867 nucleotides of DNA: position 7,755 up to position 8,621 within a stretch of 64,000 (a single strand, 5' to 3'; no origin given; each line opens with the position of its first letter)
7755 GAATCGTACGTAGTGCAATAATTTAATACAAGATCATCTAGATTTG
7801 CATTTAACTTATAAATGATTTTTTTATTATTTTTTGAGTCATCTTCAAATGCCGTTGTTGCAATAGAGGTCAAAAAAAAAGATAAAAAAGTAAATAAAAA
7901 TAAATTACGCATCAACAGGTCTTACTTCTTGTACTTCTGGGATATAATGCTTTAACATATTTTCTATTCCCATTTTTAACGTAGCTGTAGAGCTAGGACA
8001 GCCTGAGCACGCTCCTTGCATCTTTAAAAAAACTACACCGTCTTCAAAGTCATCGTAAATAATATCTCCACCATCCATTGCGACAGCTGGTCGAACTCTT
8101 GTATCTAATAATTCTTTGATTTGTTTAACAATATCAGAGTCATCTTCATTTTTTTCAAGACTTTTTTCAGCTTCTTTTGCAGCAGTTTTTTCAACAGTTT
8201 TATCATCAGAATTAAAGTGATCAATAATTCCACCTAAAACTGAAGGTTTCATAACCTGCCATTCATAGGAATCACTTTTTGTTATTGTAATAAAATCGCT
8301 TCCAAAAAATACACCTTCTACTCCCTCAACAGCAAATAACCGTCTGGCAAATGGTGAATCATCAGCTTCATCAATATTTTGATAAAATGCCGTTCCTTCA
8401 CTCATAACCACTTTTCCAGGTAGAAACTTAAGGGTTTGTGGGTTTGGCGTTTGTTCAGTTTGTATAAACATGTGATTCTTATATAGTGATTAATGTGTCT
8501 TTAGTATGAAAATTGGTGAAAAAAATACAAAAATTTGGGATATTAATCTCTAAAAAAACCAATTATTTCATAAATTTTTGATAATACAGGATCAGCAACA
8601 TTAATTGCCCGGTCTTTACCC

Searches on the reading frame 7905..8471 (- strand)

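Call 100: search_protein_families(library=pfam, proteins=[window:7905-8471:-], max_evalue=0.00001)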
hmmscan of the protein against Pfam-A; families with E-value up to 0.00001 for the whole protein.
window:7905-8471:- (188 aa): 2 families
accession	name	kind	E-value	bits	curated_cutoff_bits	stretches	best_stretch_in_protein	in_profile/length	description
PF08712.16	Nfu_N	-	2.3e-31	108.1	27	1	3-88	1-87/88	Scaffold protein Nfu/NifU N terminal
PF01106.22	NifU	-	4.5e-29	100.8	27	1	118-183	1-66/67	NifU-like domain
